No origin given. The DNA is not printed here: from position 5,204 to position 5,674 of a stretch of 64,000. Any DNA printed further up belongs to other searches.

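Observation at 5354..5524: Unannotated zinc-ribbon micro-ORF translationally coupled to a Mor-like HTH gene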

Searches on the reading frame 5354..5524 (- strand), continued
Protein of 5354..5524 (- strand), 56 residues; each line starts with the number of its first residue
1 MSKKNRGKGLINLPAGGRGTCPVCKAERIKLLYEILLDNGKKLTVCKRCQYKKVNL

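Call 43: search_protein_families(library=pfam, alignment_id=A3, max_evalue=0.00001)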
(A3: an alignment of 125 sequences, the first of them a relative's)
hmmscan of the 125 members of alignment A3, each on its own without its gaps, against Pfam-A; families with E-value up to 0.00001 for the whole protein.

A. member 1, L001:4174-4458:+ (95 aa): 0 families

B. families by the number of members that match (of 125 scanned): 124 families (the first 25 are shown)
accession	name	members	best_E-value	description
PF00583.31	Acetyltransf_1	8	1.4e-18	Acetyltransferase (GNAT) family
PF00709.27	Adenylsucc_synt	6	7.3e-190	Adenylosuccinate synthetase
PF02518.31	HATPase_c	6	7.7e-23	Histidine kinase-, DNA gyrase B-, and HSP90-like ATPase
PF10026.15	DUF2268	5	1.8e-23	Predicted Zn-dependent protease (DUF2268)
PF13508.13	Acetyltransf_7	5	3.6e-16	Acetyltransferase (GNAT) domain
PF13673.13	Acetyltransf_10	5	2.9e-10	Acetyltransferase (GNAT) domain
PF01476.26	LysM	4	2.8e-56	LysM domain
PF13302.13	Acetyltransf_3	4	3.6e-34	Acetyltransferase (GNAT) domain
PF23473.1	LysM3_LYK4_5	4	1.7e-17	LYK4/5 LysM3 domain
PF23472.1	LysM2_CERK1_LYK3_4_5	4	2e-16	LYK3/4/5 LysM2 domain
PF23446.1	LysM1_NFP_LYK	4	6e-14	NFP/LYK LysM1 domain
PF23457.1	LysM2_NFP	4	3.9e-11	NFP LysM2 domain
PF25594.1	GldB_lipo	4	2.3e-10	Gliding motility protein GldB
PF23577.1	LysM_RLK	4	1.4e-07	LysM domain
PF00015.26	MCPsignal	3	1.2e-37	Methyl-accepting chemotaxis protein (MCP) signalling domain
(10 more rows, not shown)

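Call 44: search_protein_families(library=pfam, alignment_id=A4, max_evalue=0.00001)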
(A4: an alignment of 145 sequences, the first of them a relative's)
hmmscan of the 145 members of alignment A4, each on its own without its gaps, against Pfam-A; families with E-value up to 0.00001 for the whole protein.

A. member 1, L008:3478-4224:+ (249 aa): 1 family
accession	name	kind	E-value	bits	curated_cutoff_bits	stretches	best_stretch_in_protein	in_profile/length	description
PF02775.26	TPP_enzyme_C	-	4.1e-22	79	21.9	1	59-209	21-151/151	Thiamine pyrophosphate enzyme, C-terminal TPP binding domain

B. families by the number of members that match (of 145 scanned): 126 families (the first 25 are shown)
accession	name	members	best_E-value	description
PF02518.31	HATPase_c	9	7.7e-31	Histidine kinase-, DNA gyrase B-, and HSP90-like ATPase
PF13426.13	PAS_9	9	5.9e-25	PAS domain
PF00989.32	PAS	9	1.1e-23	PAS fold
PF00512.31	HisKA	9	1.8e-16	His Kinase A (phospho-acceptor) domain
PF13188.13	PAS_8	9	6.1e-16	PAS domain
PF13238.12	AAA_18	9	2.9e-12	AAA domain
PF00483.29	NTP_transferase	8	1.4e-37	Nucleotidyl transferase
PF21621.3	MPI_cupin_dom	8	2.9e-17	Mannose-6-phosphate isomerase, cupin domain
PF20511.4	PMI_typeI_cat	8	6e-15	Phosphomannose isomerase type I, catalytic domain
PF12804.13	NTP_transf_3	8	6.5e-08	MobA-like NTP transferase domain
PF00990.26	GGDEF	7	1.5e-41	Diguanylate cyclase, GGDEF domain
PF07695.17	7TMR-DISM_7TM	7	6.4e-19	7TM diverse intracellular signalling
PF01590.32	GAF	7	2.2e-14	GAF domain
PF13185.12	GAF_2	7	1.5e-13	GAF domain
PF13189.12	Cytidylate_kin2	6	5.1e-21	Cytidylate kinase-like family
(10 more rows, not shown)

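Call 45: search_protein_families(library=pfam, proteins=[L071:3066-4310:+, L071:4304-4945:+, L071:5347-6372:-, L083:4383-4949:+, L083:3993-4331:+, L078:4104-4970:+, L078:3184-4083:+, L076:3899-4888:-, L075:3753-4802:-, L067:3621-4556:+], max_evalue=0.0001)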
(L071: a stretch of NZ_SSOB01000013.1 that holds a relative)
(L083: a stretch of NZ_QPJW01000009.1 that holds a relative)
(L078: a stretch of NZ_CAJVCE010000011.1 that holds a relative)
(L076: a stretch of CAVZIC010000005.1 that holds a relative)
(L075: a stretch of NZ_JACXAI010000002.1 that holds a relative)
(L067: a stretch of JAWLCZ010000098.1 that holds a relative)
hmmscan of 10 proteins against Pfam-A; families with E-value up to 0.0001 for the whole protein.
L071:3066-4310:+ (415 aa): 3 families
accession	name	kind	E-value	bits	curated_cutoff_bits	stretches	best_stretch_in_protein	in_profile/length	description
PF00768.25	Peptidase_S11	-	3.9e-56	190.6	27.6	1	34-256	8-238/239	D-alanyl-D-alanine carboxypeptidase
PF13354.11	Beta-lactamase2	-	2.3e-09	37.4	22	1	53-179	13-142/214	Beta-lactamase enzyme family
PF02113.21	Peptidase_S13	-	7.3e-06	25.4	22.8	0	38-77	17-57/444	D-Ala-D-Ala carboxypeptidase 3 (S13) family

L071:4304-4945:+ (214 aa): 6 families
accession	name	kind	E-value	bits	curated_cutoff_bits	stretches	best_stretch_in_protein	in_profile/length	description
PF13671.12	AAA_33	-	6.6e-11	43.1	27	1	13-165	1-139/143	AAA domain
PF13238.12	AAA_18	-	6.9e-08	33.4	29.4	1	14-148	1-112/128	AAA domain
PF13401.12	AAA_22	-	2.2e-06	28.5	27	1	12-77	6-59/130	AAA domain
PF13191.12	AAA_16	-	7.7e-06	26.9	32.6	1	10-42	23-52/167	AAA ATPase domain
PF02224.24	Cytidylate_kin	-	7.1e-05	23.1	26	1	16-47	3-34/211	Cytidylate kinase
PF01202.28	SKI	-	9e-05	23.1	22.1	0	21-45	2-26/159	Shikimate kinase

L071:5347-6372:- (341 aa): 0 families

L083:4383-4949:+ (189 aa): 1 family
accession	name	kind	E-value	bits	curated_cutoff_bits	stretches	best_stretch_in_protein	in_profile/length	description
PF05067.18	Mn_catalase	-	4e-73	246.3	27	1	1-183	1-198/284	Manganese containing catalase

L083:3993-4331:+ (113 aa): 1 family
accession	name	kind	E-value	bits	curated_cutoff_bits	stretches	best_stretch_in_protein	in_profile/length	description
PF12652.12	CotJB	-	2.5e-27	95.3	29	1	37-112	2-76/76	CotJB protein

L078:4104-4970:+ (289 aa): 3 families
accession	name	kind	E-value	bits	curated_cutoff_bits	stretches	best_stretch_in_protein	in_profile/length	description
PF00583.31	Acetyltransf_1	-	2.2e-09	38.1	20.7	1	189-272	31-116/116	Acetyltransferase (GNAT) family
PF13508.13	Acetyltransf_7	-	5.7e-08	33.5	27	1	197-273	7-83/84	Acetyltransferase (GNAT) domain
PF13673.13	Acetyltransf_10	-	1.6e-06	28.6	23.6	0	192-274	30-109/128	Acetyltransferase (GNAT) domain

L078:3184-4083:+ (300 aa): 0 families

L076:3899-4888:- (329 aa): 0 families

L075:3753-4802:- (349 aa): 4 families
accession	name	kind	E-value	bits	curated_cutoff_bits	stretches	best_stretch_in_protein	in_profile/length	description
PF01476.26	LysM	-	8.2e-49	163.7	20.9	3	165-206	1-42/43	LysM domain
PF00877.26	NLPC_P60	-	3.7e-31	107.7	23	1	242-343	1-105/105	NlpC/P60 family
PF23473.1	LysM3_LYK4_5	-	2.8e-13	50.1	29.3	0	91-127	3-39/48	LYK4/5 LysM3 domain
PF23472.1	LysM2_CERK1_LYK3_4_5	-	2.3e-08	34.2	27.4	0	160-206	3-53/56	LYK3/4/5 LysM2 domain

L067:3621-4556:+ (312 aa): 4 families
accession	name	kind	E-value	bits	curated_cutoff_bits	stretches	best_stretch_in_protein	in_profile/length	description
PF13561.12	adh_short_C2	-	4.8e-53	180.6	27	1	76-308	6-235/236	Enoyl-(Acyl carrier protein) reductase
PF00106.31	adh_short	-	2.1e-48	164.8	26.6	1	67-254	1-185/195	short chain dehydrogenase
PF23441.1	SDR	-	7.6e-13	48.9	27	1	62-307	3-254/258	SDR-like rossmann domain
PF08659.16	KR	-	8.6e-09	36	22.6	1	70-154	4-90/180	KR domain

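Call 53: find_encoding_contigs(protein=P0147, flank=3000, max_places=2)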
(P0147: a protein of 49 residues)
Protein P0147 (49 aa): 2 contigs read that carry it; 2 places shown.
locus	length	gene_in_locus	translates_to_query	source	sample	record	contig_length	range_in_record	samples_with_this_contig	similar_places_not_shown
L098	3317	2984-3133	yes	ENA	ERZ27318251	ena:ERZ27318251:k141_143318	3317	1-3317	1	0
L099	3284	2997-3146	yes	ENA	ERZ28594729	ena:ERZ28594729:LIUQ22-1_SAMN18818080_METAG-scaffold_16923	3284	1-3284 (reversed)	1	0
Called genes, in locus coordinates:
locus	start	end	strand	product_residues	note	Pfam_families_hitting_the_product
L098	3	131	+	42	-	?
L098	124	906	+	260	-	PF00290:Trp_syntA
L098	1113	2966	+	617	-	PF00165:HTH_AraC (faint), PF12833:HTH_18, PF06445:GyrI-like, PF14526:Cass2, PF00583:Acetyltransf_1, PF13508:Acetyltransf_7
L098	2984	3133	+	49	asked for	PF27208:TP_0214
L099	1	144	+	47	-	?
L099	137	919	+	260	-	PF00290:Trp_syntA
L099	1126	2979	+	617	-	PF00165:HTH_AraC (faint), PF12833:HTH_18, PF06445:GyrI-like, PF14526:Cass2, PF00583:Acetyltransf_1, PF13508:Acetyltransf_7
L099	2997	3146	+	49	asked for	PF27208:TP_0214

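Call 54: find_encoding_contigs(protein=P0141, flank=3000, max_places=2)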
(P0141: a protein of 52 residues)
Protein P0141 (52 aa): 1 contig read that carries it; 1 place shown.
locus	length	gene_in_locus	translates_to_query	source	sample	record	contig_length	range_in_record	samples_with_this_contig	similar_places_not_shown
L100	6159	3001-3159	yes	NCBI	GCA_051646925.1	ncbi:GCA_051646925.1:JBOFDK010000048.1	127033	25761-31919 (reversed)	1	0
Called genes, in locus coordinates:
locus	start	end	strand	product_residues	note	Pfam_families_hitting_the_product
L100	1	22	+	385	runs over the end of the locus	PF00465:Fe-ADH, PF13685:Fe-ADH_2 (faint), PF25137:ADH_Fe_C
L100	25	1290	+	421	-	PF07690:MFS_1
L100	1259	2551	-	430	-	PF13529:Peptidase_C39_2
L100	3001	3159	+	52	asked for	PF27208:TP_0214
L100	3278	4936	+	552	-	PF00749:tRNA-synt_1c, PF03950:tRNA-synt_1c_C, PF20974:tRNA-synt_1c_C2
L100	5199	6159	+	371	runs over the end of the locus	PF04851:ResIII, PF00270:DEAD, PF00271:Helicase_C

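Call 55: find_encoding_contigs(protein=P0096, flank=3000, max_places=2)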
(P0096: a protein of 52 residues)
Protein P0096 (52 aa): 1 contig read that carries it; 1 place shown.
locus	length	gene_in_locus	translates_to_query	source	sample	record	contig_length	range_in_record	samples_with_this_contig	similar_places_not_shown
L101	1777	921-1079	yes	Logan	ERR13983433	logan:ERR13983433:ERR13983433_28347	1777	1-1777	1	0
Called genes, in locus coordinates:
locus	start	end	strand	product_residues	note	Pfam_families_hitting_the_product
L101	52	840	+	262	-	PF01261:AP_endonuc_2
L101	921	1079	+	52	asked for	PF27208:TP_0214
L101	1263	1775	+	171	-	?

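Call 56: find_encoding_contigs(protein=P0135, flank=3000, max_places=2)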
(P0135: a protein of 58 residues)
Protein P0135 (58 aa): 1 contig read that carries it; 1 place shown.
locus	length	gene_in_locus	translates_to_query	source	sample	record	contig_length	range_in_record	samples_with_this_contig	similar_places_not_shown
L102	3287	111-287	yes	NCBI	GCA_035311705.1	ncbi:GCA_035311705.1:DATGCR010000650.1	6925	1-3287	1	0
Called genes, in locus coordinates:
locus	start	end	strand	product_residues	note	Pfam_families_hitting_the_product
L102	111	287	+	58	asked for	PF27208:TP_0214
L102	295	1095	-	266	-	PF13489:Methyltransf_23, PF08241:Methyltransf_11, PF08242:Methyltransf_12, PF13649:Methyltransf_25, PF13847:Methyltransf_31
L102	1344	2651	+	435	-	-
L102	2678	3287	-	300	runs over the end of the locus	PF03706:LPG_synthase_TM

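Call 58: search_dna_similar(query=window:5357-5524:-, collection=phages, mode=protein, max_evalue=0.01, max_rows=15)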
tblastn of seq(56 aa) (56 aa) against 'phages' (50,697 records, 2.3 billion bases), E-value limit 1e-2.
No match.

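Call 59: search_dna_similar(query=window:5357-5524:-, collection=plasmids, mode=protein, max_evalue=0.01, max_rows=15)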
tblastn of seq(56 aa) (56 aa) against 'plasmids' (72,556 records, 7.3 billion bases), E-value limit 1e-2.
Records with a match: 1; places in all: 1; records where one place covers at least 80% of the query: 1.
Best place of each record, by identity: 60-80% 1.
By first word of the organism name: Paenibacillus 1.
By predicted mobility (MOB-suite, as given by PLSDB): non-mobilizable 1.
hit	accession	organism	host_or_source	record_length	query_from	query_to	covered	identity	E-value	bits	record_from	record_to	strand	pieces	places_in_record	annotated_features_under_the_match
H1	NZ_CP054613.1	Paenibacillus cellulosilyticus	cell culture,soil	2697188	1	50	89%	62.0%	7e-12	64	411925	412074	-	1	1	none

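Call 63: search_protein_families(library=padloc, proteins=[window:5354-5524:-], max_evalue=0.1)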
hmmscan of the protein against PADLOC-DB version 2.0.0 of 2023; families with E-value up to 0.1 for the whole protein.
window:5354-5524:- (56 aa): 2 families
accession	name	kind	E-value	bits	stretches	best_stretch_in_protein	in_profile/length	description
PDLC01232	Cas12a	-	0.0091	12.3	1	20-53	897-919/950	Cas12a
PDLC01230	Cas12a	-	0.013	11.7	1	20-53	880-904/934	CAS-V-A; effector__SPE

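Call 64: search_protein_families(library=phrogs, proteins=[window:5354-5524:-], max_evalue=0.1)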
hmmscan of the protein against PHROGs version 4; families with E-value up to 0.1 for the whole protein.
window:5354-5524:- (56 aa): 1 family
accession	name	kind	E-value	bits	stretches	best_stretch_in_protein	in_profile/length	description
phrog_7424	-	unknown function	0.1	13.9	0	17-53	103-138/151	-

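Call 70: find_related_loci(query=A6, collection=metagenome_contigs, flank=2500)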
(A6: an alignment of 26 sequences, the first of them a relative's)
Query A6 (114 aa) in metagenome_contigs; peptide patterns used: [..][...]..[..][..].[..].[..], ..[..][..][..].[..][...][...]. (x = any residue, [..] = any of these).
600 stretches matched a pattern (row limit reached: there are more); 433 encode a relative of the query (tblastn E <= 1e-3); the best 80 are kept; 80 distinct loci.
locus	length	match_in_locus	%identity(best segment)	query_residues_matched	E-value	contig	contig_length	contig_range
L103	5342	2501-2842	69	1-114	1e-52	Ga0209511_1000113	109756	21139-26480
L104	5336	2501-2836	63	3-114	4e-47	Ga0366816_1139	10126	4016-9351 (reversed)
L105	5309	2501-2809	61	12-114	7e-44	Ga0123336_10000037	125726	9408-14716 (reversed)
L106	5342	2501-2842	57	1-114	4e-43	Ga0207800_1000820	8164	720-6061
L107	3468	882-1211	57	3-112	8e-41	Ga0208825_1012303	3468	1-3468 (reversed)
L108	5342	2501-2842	54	1-114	4e-40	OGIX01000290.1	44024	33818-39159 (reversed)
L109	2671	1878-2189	60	1-103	9e-40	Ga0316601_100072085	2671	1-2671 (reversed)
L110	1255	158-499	54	1-114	5e-41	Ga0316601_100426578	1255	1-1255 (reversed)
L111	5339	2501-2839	53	1-114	2e-39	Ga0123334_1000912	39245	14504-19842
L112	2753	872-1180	57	12-114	7e-39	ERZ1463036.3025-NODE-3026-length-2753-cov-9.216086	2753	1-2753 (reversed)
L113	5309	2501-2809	56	12-114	3e-39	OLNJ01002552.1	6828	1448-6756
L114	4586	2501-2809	57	12-114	1e-38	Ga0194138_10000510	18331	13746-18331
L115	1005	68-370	54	3-103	6e-40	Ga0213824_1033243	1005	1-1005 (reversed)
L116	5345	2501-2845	56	1-114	2e-38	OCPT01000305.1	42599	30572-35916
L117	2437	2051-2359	52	12-114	4e-38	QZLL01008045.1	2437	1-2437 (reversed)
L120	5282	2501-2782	59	11-104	3e-37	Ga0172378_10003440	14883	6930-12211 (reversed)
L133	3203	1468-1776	52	1-103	1e-34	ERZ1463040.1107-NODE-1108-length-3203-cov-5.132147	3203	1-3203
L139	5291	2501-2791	51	3-99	6e-33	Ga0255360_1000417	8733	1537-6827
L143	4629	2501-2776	51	16-107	2e-30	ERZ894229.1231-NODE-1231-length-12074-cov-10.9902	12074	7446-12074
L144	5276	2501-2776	51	16-107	2e-30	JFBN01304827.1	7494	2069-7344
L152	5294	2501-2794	47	2-100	9e-29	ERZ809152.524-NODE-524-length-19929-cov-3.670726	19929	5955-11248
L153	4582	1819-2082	50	16-103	9e-29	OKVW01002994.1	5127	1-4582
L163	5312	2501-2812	42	3-106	4e-28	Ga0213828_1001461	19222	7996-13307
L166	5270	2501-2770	51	16-105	6e-28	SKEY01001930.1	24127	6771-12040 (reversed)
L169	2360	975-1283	42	3-105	2e-27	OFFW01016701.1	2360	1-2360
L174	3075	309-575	52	16-104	5e-27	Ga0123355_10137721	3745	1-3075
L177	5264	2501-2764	49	16-103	7e-27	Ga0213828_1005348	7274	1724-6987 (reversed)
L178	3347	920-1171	49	16-99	9e-27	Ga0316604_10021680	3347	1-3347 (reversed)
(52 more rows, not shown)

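Call 74: search_protein_families(library=pfam, alignment_id=A7, max_evalue=0.00001)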
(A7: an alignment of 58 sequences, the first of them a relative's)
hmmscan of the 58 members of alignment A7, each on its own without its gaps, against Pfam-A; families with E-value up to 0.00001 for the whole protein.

A. member 1, L108:3060-3722:+ (221 aa): 2 families
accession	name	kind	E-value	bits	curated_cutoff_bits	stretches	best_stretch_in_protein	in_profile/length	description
PF07299.16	EF-G-binding_N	-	3.1e-22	79.3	27.1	1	4-85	1-83/83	Elongation factor G-binding protein, N-terminal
PF16571.11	FBP_C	-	7e-11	42.3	27.2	1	87-207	2-125/155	FBP C-terminal treble-clef zinc-finger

B. families by the number of members that match (of 58 scanned): 38 families (the first 25 are shown)
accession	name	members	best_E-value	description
PF07299.16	EF-G-binding_N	13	7.4e-26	Elongation factor G-binding protein, N-terminal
PF16571.11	FBP_C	13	2.7e-13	FBP C-terminal treble-clef zinc-finger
PF06353.17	DUF1062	10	1.9e-37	Protein of unknown function (DUF1062)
PF03193.22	RsgA_GTPase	10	1.1e-15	RsgA GTPase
PF12647.12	RNHCP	8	3.4e-38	RNHCP domain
PF13649.12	Methyltransf_25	6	1e-18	Methyltransferase domain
PF08241.18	Methyltransf_11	6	3.9e-17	Methyltransferase domain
PF08242.18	Methyltransf_12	6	2.1e-15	Methyltransferase domain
PF13847.12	Methyltransf_31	6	2.1e-14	Methyltransferase domain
PF13489.12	Methyltransf_23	6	1.5e-11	Methyltransferase domain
PF02353.26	CMAS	6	4.8e-07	Mycolic acid cyclopropane synthetase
PF00891.24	Methyltransf_2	5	3.8e-07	O-methyltransferase domain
PF00583.31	Acetyltransf_1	3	1.6e-13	Acetyltransferase (GNAT) family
PF00005.33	ABC_tran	2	1.6e-52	ABC transporter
PF12848.13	ABC_tran_Xtn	2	8.6e-25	ABC transporter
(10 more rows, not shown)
